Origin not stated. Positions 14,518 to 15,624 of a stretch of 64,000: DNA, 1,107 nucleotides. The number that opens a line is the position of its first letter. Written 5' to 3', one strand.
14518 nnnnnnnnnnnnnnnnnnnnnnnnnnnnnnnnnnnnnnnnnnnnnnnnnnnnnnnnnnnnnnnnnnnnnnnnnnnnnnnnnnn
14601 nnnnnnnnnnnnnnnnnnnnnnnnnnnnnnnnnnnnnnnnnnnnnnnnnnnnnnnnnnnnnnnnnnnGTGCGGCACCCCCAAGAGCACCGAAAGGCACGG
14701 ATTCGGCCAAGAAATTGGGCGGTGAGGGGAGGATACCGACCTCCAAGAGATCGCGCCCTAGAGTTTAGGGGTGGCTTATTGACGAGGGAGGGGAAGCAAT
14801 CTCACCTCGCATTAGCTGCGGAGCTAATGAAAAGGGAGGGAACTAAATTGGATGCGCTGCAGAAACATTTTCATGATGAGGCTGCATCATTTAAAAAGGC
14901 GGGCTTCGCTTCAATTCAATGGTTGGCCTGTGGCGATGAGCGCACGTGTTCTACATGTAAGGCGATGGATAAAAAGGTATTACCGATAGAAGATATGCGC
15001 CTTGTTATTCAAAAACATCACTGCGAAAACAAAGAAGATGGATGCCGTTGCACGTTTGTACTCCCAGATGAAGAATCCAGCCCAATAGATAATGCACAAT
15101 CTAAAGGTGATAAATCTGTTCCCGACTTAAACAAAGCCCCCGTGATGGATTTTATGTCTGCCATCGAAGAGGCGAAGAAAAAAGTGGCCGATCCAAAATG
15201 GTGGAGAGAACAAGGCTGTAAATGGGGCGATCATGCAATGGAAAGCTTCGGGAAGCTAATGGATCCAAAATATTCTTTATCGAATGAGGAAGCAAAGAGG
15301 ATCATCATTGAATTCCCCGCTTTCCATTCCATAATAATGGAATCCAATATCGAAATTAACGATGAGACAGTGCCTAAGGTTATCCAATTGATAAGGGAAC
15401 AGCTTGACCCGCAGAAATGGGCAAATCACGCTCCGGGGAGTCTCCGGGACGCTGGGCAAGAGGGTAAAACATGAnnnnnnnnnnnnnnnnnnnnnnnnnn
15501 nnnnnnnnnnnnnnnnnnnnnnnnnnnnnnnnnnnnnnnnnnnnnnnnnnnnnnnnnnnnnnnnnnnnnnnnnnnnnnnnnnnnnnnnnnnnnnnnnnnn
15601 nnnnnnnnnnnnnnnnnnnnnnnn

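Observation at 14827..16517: Translationally coupled MuF-like (phage head-morphogenesis domain) gene and class-II Fic AMPylase gene outside any prophage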

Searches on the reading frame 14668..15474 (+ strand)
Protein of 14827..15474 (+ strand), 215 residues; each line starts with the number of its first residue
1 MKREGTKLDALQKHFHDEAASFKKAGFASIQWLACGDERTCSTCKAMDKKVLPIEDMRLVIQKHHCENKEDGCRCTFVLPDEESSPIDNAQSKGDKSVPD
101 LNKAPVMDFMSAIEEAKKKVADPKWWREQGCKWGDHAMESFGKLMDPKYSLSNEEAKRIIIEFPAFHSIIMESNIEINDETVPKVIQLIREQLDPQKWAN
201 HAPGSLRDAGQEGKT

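Call 3: search_protein_families(library=pfam, proteins=[window:14827-15474:+, window:14668-15474:+], max_evalue=1)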
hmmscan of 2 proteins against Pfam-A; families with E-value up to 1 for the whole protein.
window:14827-15474:+ (215 aa): 1 family
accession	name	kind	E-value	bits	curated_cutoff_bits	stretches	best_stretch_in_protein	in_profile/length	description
PF04233.19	Phage_Mu_F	-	9.5e-06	26.8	29.6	1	22-77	59-111/112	Phage Mu protein F like protein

window:14668-15474:+ (268 aa): 1 family
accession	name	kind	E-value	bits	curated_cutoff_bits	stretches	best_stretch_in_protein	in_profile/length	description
PF04233.19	Phage_Mu_F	-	8.8e-06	26.9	29.6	1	74-130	58-111/112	Phage Mu protein F like protein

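Call 5: search_protein_families(library=ncbifam, proteins=[window:14827-15474:+], max_evalue=1)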
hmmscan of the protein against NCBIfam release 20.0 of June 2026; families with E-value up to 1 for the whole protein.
window:14827-15474:+ (215 aa): 1 family
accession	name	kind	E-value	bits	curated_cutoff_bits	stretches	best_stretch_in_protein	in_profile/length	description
TIGR01641.1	phageSPP1_gp7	domain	8.6e-07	29.3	39.65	1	18-78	49-106/109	minor capsid protein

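Call 6: search_protein_families(library=phrogs, proteins=[window:14827-15474:+], max_evalue=1)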
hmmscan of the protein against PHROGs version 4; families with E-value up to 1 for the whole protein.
window:14827-15474:+ (215 aa): 16 families
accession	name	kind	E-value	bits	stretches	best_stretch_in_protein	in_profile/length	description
phrog_115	-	head and packaging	4.1e-09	37.1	1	20-119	260-354/665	minor head protein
phrog_595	-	head and packaging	2.1e-08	35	1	19-108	241-320/513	head maturation protease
phrog_6577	-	unknown function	1.1e-07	31.5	1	19-98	167-244/1066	-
phrog_2841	-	head and packaging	2.8e-06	27.7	1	16-89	243-315/525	minor head protein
phrog_17297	-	unknown function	1.9e-05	25.8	1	12-89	108-182/186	-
phrog_2662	-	head and packaging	0.00072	19.2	1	22-56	644-679/717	portal protein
phrog_3517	-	head and packaging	0.00095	19.5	1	30-79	270-327/371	head morphogenesis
phrog_4728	-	head and packaging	0.0016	18.3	1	20-114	238-342/591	head morphogenesis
phrog_19480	-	head and packaging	0.0022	17.3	1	19-66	682-729/737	head morphogenesis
phrog_24918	-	head and packaging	0.011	16.2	1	29-53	185-209/250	head morphogenesis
phrog_241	-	head and packaging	0.019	15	1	21-57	217-255/679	head morphogenesis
phrog_23416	-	unknown function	0.022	14.7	1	28-92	128-189/459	-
phrog_32135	-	unknown function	0.05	14.4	1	29-91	128-183/219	-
phrog_19194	-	unknown function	0.078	12.7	1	27-91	150-211/438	-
phrog_19443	-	head and packaging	0.084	12.3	1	15-78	217-282/579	minor head protein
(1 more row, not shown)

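Call 7: search_protein_families(library=padloc, proteins=[window:14827-15474:+], max_evalue=1)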
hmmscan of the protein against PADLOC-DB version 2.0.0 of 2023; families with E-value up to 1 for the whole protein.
window:14827-15474:+ (215 aa): 0 families

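Call 8: find_homologous_proteins(query=window:14827-15474:+, max_evalue=0.001)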
Query window:14827-15474:+ (215 aa): 2 proteins with E <= 0.001 among 122 candidates.
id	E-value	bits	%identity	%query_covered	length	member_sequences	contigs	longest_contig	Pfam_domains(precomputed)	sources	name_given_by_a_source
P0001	7.9e-139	478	100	97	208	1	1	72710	PF04233.20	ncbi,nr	ncbi:MAG: hypothetical protein NTX71_11505 [Candidatus Aureabacteria bacterium]|nr:hypothetical prot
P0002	3.3e-90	319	69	94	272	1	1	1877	PF04233.20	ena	-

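Call 9: find_encoding_contigs(protein=P0002, flank=10000)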
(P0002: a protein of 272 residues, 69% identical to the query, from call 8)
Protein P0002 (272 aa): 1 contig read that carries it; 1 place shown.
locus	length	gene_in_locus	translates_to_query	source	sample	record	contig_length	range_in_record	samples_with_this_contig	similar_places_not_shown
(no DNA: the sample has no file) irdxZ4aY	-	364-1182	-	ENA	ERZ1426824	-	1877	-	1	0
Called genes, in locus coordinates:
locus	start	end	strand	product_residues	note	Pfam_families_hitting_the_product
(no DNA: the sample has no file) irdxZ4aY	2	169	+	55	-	?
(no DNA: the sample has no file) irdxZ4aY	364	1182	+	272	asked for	PF04233:Phage_Mu_F (faint)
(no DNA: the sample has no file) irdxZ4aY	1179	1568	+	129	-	PF13784:Fic_N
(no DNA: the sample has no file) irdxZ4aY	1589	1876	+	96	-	?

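Call 20: search_protein_representatives(protein=window:14827-15474:+)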
Query: 215 residues. Proteins with E-value up to 0.001 (for the whole library): 14; up to 1e-10: 2; up to 1e-30: 1. The best 14 are listed.
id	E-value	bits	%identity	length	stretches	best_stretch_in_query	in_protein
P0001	2.5e-139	478.2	100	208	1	8-215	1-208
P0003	1.8e-28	115.9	45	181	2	13-83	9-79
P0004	3.3e-06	43.1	35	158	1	5-87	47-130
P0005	1.4e-05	41.1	41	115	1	24-77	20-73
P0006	3.1e-05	39.9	26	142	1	7-94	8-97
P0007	4.7e-05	39.3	32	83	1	6-78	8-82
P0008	5.0e-05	39.2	38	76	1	29-85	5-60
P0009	6.9e-05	38.8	29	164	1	8-79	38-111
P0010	9.2e-05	38.4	41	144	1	26-84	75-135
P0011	4.4e-04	36.1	50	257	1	21-77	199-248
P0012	4.8e-04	36.0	35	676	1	14-102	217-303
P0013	5.5e-04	35.8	38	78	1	26-77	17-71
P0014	9.7e-04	35.0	34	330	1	21-95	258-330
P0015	9.7e-04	35.0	30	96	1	8-81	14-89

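Call 22: find_encoding_contigs(protein=P0003, flank=8000)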
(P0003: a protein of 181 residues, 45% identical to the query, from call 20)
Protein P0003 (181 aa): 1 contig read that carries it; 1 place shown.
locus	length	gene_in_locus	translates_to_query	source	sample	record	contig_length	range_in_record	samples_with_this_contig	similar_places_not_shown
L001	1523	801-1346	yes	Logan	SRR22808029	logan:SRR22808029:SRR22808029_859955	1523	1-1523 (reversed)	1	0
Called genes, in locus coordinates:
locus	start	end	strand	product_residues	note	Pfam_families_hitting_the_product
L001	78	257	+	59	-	-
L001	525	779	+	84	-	-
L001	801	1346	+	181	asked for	-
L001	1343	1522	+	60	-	?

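Call 34: search_solved_structures(query=window:14827-15474:+, max_evalue=10)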
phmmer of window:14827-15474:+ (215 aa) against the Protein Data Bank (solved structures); distinct sequences matched with E-value up to 10: 0.

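Call 48: find_encoding_contigs(protein=P0004, flank=4000, max_places=3)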
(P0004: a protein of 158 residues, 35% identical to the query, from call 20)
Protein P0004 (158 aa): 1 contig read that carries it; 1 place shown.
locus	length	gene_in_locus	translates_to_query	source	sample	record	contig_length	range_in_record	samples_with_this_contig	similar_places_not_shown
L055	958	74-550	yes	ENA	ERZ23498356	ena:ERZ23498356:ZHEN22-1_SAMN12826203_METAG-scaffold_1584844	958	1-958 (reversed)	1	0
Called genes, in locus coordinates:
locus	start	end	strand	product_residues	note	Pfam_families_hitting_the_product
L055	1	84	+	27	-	?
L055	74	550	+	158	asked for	-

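Call 49: find_encoding_contigs(protein=P0006, flank=4000, max_places=3)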
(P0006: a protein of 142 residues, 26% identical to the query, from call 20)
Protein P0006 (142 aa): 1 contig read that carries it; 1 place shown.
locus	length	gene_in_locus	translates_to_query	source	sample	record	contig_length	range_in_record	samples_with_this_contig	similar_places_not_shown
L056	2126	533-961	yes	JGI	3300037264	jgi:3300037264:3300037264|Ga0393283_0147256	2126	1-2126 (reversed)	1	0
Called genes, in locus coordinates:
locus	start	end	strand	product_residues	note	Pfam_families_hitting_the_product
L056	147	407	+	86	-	-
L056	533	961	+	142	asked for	-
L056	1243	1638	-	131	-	-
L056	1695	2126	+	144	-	?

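Call 50: find_encoding_contigs(protein=P0009, flank=4000, max_places=3)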
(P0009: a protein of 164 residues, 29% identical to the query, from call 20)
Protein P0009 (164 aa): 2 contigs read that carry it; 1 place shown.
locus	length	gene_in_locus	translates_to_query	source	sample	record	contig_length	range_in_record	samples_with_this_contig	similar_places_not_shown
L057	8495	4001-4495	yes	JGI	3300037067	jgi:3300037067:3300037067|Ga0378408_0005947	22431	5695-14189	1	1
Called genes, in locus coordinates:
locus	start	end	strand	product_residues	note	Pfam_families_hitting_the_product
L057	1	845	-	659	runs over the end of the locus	PF12728:HTH_17 (weak), PF09039:HTH_Tnp_Mu_2, PF00665:rve (weak), PF02914:DDE_2, PF09299:Mu-transpos_C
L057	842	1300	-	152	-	-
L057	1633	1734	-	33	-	-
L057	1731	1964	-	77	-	-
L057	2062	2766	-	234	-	PF06725:3D (weak)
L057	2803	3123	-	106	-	-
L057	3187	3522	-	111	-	-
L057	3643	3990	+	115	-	-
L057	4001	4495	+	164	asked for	-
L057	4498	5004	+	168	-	-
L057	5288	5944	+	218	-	-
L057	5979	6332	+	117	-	-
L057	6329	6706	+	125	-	-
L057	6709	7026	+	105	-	-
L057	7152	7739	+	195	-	PF11985:Phage_Mu_Gp27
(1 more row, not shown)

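Call 52: find_encoding_contigs(protein=P0001, flank=10000, max_places=3)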
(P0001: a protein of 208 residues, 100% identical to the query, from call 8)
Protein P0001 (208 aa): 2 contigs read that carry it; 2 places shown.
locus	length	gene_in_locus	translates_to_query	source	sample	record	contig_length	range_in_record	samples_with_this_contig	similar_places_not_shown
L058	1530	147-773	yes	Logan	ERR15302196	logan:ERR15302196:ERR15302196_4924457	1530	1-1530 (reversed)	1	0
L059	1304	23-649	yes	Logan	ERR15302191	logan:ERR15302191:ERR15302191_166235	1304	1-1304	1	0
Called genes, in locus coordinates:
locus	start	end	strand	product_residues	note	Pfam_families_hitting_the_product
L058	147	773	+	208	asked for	PF04233:Phage_Mu_F (faint)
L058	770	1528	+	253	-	?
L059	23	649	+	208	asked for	PF04233:Phage_Mu_F (faint)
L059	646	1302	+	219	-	?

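Call 54: predict_structure(alignment_id=A2)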
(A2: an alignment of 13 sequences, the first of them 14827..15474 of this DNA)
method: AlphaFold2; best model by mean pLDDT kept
length: 215 residues; sequences in the alignment: 13
mean_pLDDT: 77.0   pTM: 0.45
mean pLDDT of the five models: 77.0, 74.2, 73.4, 72.0, 71.8
residues with pLDDT >= 90: 66; 70-90: 87; 50-70: 32; < 50: 30
segments of 3 or more residues with pLDDT < 50: 1-4, 84-99, 103-105, 210-215
pLDDT, mean of each block of 10 residues (from residue 1): 57 86 91 94 94 92 86 90 53 43 55 73 70 75 90 93 84 87 91 76 58 38
secondary structure, 60 per line:
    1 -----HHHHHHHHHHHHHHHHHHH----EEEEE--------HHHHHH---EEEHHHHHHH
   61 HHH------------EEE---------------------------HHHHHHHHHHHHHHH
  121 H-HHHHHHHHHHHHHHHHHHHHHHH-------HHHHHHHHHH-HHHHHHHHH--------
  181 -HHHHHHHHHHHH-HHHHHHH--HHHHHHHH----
elements in order: H6-24 E29-33 H42-47 E51-53 H54-63 E76-78 H106-121 H123-145 H153-162 H164-172 H182-193 H195-201 H204-211

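Call 56: fold_search(model_id=the predicted structure, library=pdb)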
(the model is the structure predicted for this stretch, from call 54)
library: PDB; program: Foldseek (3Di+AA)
matches with E <= 10: 137; with E <= 0.001: 0
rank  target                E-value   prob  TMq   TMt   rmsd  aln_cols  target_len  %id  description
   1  4hwi_B                6.5e-01  0.08  0.14  0.17  18.6       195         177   11  Crystal structure of ATBAG1 in complex with HSP70 (released 2013-05-29)
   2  9u6r_N                8.6e-01  0.08  0.13  0.10  16.6       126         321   15  Cryo-EM structure of the Vo domain of V/A-ATPase in liposomes under no pmf condition,state2 (released 2026-03-25)
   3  5aqq_D                2.3e+00  0.07  0.14  0.25  13.7       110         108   15  Fragment-based screening of HSP70 sheds light on the functional role of ATP-binding site residues (released 2016-10-05)
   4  9u6g_N                2.4e+00  0.05  0.14  0.11  16.4       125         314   13  Cryo-EM structure of the Vo domain of V/A-ATPase in liposomes, state1 (released 2025-10-29)
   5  5z7b_A                2.6e+00  0.02  0.14  0.13  14.5       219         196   14  Crystal structure of the VanR transcription factor in complex with vanillate (released 2018-08-29)
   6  7aqd_R                2.7e+00  0.02  0.12  0.07  28.1       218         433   10  Structure of the bacterial RQC complex (Translocating State) (released 2020-11-25)
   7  1y2s_MODEL_1_A        3.0e+00  0.05  0.14  0.20   8.3        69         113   17  Ovine Prion Protein Variant R168 (released 2004-12-28)
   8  1mhy_G                3.2e+00  0.05  0.13  0.16  12.6        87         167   18  METHANE MONOOXYGENASE HYDROXYLASE (released 1997-05-15)
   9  4hwc_A                3.4e+00  0.10  0.16  0.34  10.6       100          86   11  Structure of ATBAG1 (released 2013-05-29)
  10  3sxz_B                3.4e+00  0.07  0.18  0.25  10.8       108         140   15  Metal-free FCD domain of TM0439 a putative transcriptional regulator (released 2011-11-16)
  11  8rz0_A                3.4e+00  0.05  0.15  0.25  13.4       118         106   11  Synthetic immunogen RH5-34EM bound to monoclonal antibody R5.016 (released 2024-07-17)
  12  1dps_D                3.4e+00  0.04  0.12  0.15  12.2       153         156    8  THE CRYSTAL STRUCTURE OF DPS, A FERRITIN HOMOLOG THAT BINDS AND PROTECTS DNA (released 1998-09-16)
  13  4v8p_BO               3.4e+00  0.02  0.13  0.14  25.2       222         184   15  T.thermophila 60S ribosomal subunit in complex with initiation factor 6. (released 2014-07-09)
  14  6on4_B                3.6e+00  0.07  0.20  0.20  11.7       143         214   12  Crystal structure of the GntR-type sialoregulator NanR from Escherichia coli, in complex with sialic acid (released 2020-07-08)
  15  3hai_A                3.6e+00  0.05  0.14  0.11  19.6       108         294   18  Crystal structure of human PACSIN1 F-BAR domain (P21 lattice) (released 2009-06-16)
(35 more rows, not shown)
